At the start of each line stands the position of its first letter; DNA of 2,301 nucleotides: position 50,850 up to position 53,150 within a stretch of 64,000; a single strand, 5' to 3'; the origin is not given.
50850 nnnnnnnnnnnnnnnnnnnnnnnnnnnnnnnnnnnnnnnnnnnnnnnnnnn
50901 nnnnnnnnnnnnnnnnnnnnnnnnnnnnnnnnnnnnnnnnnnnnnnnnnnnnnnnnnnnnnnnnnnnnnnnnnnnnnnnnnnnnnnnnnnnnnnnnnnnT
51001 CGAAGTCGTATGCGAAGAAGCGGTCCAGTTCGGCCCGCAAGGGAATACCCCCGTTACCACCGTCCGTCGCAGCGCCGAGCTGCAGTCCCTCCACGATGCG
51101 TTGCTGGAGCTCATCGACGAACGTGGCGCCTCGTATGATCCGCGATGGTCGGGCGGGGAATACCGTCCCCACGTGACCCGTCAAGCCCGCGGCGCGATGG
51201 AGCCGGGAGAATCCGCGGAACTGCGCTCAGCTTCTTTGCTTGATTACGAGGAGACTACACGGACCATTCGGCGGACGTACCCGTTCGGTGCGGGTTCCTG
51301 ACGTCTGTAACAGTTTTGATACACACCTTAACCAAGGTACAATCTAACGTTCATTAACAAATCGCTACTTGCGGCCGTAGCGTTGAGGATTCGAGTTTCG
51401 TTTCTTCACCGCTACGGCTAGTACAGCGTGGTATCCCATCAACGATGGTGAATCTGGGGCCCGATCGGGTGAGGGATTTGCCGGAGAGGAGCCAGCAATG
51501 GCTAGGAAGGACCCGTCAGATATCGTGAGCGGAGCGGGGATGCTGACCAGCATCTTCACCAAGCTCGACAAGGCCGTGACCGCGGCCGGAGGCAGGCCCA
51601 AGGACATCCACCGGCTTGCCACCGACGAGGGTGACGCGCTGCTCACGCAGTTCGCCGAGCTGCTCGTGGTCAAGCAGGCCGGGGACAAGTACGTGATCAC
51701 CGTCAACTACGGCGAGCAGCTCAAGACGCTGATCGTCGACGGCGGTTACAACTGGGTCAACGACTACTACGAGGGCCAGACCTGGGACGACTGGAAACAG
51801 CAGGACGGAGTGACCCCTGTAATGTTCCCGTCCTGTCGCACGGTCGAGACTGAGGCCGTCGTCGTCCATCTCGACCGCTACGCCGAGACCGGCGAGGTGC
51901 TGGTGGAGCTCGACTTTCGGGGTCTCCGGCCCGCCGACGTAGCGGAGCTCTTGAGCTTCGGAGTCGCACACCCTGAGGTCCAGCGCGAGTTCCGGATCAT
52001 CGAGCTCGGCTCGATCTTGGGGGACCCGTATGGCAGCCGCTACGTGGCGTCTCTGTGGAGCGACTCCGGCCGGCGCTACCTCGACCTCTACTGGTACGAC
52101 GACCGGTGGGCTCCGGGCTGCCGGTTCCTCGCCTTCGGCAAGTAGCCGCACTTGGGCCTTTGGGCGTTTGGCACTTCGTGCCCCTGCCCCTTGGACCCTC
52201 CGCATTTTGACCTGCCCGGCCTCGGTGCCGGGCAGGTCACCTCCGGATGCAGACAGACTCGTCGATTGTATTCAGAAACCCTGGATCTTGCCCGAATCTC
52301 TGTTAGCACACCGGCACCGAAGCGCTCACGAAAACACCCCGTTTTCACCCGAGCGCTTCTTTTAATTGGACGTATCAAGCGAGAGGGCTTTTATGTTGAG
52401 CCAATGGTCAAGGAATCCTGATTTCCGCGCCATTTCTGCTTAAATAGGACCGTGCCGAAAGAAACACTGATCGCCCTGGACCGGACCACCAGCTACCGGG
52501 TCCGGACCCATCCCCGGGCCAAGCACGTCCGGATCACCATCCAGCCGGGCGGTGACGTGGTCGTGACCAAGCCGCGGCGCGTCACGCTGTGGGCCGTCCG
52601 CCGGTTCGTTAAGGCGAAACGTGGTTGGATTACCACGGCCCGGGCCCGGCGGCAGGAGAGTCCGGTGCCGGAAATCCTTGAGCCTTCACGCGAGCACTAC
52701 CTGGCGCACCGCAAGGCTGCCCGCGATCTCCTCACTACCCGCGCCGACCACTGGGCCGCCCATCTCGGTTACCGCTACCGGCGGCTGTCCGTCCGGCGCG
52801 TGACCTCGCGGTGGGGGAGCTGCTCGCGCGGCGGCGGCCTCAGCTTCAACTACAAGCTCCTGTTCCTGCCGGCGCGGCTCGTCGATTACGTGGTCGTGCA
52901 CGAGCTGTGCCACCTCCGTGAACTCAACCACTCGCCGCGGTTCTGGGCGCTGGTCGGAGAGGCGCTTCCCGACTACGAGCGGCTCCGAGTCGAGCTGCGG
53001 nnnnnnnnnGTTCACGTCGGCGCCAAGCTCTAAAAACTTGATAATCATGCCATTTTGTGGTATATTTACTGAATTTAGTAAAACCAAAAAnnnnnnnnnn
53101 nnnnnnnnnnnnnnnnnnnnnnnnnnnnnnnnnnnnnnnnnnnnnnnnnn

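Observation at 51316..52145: Two paralogous hypothetical genes (51498 and 60145) each preceded by a homologous structured leader with stem covariation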

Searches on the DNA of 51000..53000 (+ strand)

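Call 5: search_rna_families(source=window, start=51200, end=51600, threshold=evalue, max_evalue=10, show_alignments=3)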
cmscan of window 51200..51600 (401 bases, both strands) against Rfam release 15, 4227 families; matches with E-value up to 10: 2.
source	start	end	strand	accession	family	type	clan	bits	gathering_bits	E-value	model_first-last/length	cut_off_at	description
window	51443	51492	+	RF01138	sR23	Gene; snRNA; snoRNA; CD-box;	-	16.2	45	0.093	1-54/54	no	Small nucleolar RNA sR23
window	51441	51506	+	RF01276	sR53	Gene; snRNA; snoRNA; CD-box;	-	14.3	49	0.55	1-60/60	no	Small nucleolar RNA sR53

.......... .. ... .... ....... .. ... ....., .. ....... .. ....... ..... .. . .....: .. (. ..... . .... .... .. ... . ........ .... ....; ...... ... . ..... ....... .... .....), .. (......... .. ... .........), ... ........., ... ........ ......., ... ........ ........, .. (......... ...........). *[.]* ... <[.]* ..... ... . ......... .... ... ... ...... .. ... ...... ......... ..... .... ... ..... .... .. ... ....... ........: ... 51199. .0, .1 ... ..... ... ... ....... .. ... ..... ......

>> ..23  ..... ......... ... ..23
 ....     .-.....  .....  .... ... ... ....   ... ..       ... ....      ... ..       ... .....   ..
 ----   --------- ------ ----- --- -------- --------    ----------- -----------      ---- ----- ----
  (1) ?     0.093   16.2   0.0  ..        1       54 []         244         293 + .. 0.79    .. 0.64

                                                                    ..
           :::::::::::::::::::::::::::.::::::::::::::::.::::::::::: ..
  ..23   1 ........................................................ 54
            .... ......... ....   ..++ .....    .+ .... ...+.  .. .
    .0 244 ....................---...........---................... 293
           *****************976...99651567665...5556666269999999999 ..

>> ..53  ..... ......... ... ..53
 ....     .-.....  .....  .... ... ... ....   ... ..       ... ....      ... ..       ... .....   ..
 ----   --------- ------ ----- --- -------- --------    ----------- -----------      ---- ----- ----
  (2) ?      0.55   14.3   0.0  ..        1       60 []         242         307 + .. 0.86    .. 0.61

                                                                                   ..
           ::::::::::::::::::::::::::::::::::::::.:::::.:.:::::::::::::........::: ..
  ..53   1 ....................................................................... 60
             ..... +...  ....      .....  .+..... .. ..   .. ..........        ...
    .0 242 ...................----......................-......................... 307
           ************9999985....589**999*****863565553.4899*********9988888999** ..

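Call 16: search_dna_similar(query=window:51000-53000:+, collection=phages, mode=distant, max_rows=20)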
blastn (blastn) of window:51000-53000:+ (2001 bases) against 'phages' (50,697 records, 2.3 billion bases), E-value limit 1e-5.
Records with a match: 1; places in all: 1; records where one place covers at least 80% of the query: 0.
Best place of each record, by identity: 80-90% 1.
By first word of the organism name: Bacteriophage 1.
By host as written in the record: - 1.
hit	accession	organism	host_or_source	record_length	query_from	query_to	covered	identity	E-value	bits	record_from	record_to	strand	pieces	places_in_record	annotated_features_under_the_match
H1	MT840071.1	Bacteriophage sp.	human fecal samples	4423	1892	1955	3%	81.3%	6e-7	63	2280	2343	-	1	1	record has no annotation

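Call 46: build_rna_model(alignment_id=A4, structure=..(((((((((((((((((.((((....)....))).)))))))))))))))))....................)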
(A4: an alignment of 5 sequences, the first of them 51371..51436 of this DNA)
Model R1 built from alignment A4 (5 sequences, 74 columns); structure: as given.
model positions 67; base pairs 21; branch points 0; effective number of sequences 2.51; information 0.838 bits per position. Calibrated on 0.2 Mb of random sequence (short: E-values are rough).
structure used (alignment columns):
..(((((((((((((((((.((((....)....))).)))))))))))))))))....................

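Call 47: search_with_rna_model(model_id=R1, sources=[window, L001, L002, L003, L004, L005, L006, L007, L008, L009, L010, L011, L012, L013, L014, L015, L016, L017, L018, L019, L020, L021, L022, L023, L024, L025, L026, L027, L028, L029, L030, L031, L032, L033, L034, L035, L036, L037, L038, L039, L040, L041, L042, L043, L044, L045, L046, L047, L048, L049, L050, L051, L052, L053, L054, L055, L056, L057, L058, L059, L060, L061, L062, L063, L064, L065, L066, L067, L068, L069, L070, L071, L072, L073, L074, L075, L076, L077, L078, L079, L080, L081, L082, L083, L084, L085, L086, L087], max_evalue=10, show_alignments=0)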
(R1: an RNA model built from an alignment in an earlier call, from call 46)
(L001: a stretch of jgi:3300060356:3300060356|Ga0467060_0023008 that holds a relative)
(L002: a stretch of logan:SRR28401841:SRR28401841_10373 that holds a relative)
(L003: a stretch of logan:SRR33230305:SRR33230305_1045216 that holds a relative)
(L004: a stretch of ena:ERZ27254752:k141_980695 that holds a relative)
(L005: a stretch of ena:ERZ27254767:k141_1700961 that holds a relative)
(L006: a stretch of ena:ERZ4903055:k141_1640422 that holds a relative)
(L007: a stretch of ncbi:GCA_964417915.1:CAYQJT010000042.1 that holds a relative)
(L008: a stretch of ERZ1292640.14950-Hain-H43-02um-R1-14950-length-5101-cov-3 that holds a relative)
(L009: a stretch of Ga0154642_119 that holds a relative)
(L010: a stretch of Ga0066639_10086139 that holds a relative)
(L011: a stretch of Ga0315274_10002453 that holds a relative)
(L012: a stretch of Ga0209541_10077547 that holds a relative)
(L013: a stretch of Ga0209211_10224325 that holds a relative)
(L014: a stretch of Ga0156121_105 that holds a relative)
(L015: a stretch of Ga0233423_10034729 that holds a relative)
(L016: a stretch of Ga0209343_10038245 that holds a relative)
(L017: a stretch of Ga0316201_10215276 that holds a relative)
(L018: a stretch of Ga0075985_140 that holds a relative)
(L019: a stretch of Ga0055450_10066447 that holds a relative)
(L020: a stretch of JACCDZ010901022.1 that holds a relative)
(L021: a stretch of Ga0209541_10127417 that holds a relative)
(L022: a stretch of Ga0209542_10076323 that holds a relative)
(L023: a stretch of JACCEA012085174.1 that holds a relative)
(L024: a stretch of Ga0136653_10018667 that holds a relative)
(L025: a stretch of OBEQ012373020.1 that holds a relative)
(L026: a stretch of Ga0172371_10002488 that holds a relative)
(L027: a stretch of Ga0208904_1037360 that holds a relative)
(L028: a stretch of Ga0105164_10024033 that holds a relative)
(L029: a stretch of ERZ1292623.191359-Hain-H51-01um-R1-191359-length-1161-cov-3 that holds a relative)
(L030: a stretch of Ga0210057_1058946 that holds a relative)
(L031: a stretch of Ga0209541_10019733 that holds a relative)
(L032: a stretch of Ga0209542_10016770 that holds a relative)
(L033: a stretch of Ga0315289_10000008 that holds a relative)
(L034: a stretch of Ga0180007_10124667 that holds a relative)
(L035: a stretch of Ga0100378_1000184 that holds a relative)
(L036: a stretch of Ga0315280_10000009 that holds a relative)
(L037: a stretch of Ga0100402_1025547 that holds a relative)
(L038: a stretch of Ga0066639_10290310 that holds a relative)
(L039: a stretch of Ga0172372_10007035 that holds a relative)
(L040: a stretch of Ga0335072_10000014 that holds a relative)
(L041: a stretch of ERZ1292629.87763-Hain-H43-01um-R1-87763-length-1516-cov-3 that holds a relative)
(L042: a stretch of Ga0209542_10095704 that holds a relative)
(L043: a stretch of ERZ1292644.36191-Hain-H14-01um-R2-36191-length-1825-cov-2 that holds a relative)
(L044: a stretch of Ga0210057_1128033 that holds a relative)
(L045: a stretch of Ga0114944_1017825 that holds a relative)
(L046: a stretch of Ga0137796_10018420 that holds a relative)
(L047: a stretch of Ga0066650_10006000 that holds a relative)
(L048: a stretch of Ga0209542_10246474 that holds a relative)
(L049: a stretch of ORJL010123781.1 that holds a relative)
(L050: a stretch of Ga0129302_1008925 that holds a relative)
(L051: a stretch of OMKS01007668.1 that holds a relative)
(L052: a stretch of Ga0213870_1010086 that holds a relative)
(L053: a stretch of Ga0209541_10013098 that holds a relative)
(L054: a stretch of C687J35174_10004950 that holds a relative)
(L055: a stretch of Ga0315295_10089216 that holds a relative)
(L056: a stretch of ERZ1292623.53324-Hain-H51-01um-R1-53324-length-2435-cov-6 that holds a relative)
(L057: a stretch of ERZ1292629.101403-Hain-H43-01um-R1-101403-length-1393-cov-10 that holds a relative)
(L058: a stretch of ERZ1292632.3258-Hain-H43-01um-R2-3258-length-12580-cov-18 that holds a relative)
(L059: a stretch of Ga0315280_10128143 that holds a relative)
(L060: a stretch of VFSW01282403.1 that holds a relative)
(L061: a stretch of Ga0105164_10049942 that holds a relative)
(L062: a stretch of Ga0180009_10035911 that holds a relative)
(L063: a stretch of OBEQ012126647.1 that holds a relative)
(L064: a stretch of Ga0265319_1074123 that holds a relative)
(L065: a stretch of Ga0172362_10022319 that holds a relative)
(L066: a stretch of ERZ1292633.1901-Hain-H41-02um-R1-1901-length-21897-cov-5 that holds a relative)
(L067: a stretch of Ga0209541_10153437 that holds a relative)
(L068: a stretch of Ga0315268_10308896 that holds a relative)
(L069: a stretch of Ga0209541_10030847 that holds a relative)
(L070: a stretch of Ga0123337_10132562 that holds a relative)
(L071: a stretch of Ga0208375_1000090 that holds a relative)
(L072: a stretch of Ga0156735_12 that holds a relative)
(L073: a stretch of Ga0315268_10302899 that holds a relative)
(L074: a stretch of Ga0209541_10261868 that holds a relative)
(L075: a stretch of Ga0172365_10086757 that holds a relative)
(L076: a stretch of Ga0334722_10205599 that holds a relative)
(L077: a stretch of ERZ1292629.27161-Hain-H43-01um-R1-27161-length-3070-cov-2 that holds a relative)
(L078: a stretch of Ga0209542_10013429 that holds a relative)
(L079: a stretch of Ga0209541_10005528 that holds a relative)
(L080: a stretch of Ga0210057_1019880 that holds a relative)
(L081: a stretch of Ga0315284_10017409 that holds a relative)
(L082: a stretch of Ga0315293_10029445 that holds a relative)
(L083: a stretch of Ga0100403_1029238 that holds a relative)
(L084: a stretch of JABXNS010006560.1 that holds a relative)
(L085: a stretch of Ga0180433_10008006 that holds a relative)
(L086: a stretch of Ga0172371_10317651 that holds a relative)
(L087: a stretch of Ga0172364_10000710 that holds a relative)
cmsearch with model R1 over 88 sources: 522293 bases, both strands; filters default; matches with E-value up to 10: 19.
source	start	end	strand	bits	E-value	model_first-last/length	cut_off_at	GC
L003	509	575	+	83.8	9.7e-18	1-67/67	no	0.52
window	60016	60082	+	82.6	1.9e-17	1-67/67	no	0.64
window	51371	51436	+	81.9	2.8e-17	1-67/67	no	0.56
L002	9880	9945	+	81.9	2.8e-17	1-67/67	no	0.61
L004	1160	1225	+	55.8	7.1e-11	1-67/67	no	0.55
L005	1522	1587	+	55.8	7.1e-11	1-67/67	no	0.55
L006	1508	1573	+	55.8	7.1e-11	1-67/67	no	0.55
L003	512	557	-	35.5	6.6e-06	4-49/67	no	0.59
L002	9883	9927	-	32.8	3e-05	4-49/67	no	0.6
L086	237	285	+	32.6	3.3e-05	3-51/67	no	0.47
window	60003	60067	-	31.8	5.4e-05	1-67/67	no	0.62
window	51374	51418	-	29.5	0.00019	4-49/67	no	0.56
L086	236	284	-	28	0.00044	3-51/67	no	0.47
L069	1197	1278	+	23.1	0.0072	1-67/67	no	0.7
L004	1148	1214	-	16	0.38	1-67/67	no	0.51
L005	1510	1576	-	16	0.38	1-67/67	no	0.51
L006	1496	1562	-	16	0.38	1-67/67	no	0.51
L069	4467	4552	+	13.3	1.8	1-67/67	no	0.64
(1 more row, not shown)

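Call 57: search_rna_families(sources=[L002, L009, L011, L014, L026, L036, L040, L063, L031, L039, L042, L050, L008, L010, L013, L021, L057, L024, L055, L086], threshold=gathering)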
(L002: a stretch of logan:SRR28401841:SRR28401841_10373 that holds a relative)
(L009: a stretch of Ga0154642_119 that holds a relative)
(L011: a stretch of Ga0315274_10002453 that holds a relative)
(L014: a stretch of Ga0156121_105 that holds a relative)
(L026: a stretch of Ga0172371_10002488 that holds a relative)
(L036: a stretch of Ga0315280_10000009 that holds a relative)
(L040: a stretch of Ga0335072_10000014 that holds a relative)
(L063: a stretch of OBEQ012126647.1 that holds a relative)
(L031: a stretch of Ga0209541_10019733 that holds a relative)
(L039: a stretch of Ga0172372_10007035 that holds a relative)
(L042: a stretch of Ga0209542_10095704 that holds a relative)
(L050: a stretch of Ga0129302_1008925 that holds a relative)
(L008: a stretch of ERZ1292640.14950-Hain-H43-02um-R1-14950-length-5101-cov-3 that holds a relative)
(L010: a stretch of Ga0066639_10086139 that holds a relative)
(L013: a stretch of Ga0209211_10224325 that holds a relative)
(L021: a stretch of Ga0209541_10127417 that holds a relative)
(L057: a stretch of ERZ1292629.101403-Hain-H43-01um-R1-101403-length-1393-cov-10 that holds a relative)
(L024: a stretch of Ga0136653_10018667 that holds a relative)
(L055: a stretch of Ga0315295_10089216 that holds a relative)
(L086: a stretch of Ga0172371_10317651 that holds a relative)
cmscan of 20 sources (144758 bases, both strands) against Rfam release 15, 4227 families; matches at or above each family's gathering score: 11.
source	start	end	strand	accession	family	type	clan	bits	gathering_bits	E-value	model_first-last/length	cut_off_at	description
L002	3758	3829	-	RF00005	tRNA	Gene; tRNA;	CL00001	74.2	29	5e-14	1-71/71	no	tRNA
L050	644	717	-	RF00005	tRNA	Gene; tRNA;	CL00001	74.2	29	4.8e-14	1-71/71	no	tRNA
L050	515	585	-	RF00005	tRNA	Gene; tRNA;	CL00001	70.6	29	4.9e-13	1-71/71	no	tRNA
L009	3522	3593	-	RF00005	tRNA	Gene; tRNA;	CL00001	69.3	29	1.1e-12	1-71/71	no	tRNA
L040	4460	4532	+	RF00005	tRNA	Gene; tRNA;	CL00001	67.3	29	4e-12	1-71/71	no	tRNA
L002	6612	6682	+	RF00005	tRNA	Gene; tRNA;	CL00001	64.7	29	2.1e-11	1-71/71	no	tRNA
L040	3541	3611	-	RF00005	tRNA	Gene; tRNA;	CL00001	64.1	29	3e-11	1-71/71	no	tRNA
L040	4283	4369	+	RF00005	tRNA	Gene; tRNA;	CL00001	60.3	29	3.3e-10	1-71/71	no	tRNA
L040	3699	3770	+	RF00005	tRNA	Gene; tRNA;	CL00001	53.8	29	2.1e-08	1-71/71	no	tRNA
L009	8603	8678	-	RF00005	tRNA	Gene; tRNA;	CL00001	53.6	29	2.3e-08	1-71/71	no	tRNA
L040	2896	2980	-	RF00005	tRNA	Gene; tRNA;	CL00001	53.5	29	2.5e-08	1-71/71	no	tRNA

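Call 63: build_rna_model(alignment_id=A5, structure=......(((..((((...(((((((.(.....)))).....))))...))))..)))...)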
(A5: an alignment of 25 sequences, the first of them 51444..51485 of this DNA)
Model R2 built from alignment A5 (25 sequences, 60 columns); structure: as given.
model positions 51; base pairs 15; branch points 0; effective number of sequences 25; information 0.775 bits per position. Calibrated on 0.2 Mb of random sequence (short: E-values are rough).
structure used (alignment columns):
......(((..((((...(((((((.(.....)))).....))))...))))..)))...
